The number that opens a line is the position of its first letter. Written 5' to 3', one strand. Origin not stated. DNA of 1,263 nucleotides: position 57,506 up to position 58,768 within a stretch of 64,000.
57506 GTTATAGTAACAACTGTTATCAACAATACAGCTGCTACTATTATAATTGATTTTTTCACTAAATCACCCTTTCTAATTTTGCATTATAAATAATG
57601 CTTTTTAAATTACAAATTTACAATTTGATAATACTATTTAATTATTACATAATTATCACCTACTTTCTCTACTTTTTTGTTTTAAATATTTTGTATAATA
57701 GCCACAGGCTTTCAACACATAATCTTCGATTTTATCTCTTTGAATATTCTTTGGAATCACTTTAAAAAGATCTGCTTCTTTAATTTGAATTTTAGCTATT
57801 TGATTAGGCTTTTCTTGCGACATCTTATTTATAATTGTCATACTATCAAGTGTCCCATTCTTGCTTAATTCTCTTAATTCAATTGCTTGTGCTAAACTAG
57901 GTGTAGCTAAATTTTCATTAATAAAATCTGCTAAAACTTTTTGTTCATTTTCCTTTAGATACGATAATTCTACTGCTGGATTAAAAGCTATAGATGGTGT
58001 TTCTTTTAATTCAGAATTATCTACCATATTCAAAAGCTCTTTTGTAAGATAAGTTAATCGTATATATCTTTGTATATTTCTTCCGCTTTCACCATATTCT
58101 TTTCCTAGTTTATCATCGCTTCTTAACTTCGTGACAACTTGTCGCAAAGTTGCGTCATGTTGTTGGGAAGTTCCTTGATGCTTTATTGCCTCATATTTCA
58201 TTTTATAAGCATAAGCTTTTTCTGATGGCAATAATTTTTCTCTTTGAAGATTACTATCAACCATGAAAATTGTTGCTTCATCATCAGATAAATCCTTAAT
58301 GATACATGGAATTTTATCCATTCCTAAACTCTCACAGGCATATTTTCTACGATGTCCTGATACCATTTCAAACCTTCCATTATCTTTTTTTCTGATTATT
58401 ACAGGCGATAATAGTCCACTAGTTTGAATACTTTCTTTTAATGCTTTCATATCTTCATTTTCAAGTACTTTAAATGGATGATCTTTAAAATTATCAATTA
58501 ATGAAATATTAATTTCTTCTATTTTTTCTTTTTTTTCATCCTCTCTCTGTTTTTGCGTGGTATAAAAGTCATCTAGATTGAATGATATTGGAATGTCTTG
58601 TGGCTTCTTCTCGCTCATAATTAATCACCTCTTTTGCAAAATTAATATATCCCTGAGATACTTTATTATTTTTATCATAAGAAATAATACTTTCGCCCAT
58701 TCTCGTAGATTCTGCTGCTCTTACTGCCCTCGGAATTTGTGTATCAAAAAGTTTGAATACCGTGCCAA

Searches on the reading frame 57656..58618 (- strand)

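Call 64: search_protein_families(library=pfam, proteins=[window:57656-58618:-], max_evalue=0.001)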
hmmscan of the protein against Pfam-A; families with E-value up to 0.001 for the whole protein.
window:57656-58618:- (320 aa): 1 family
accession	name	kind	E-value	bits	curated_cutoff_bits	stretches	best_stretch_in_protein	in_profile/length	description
PF02195.25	ParB_N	-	4.5e-20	71.9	26.3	1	31-125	1-95/95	ParB N-terminal domain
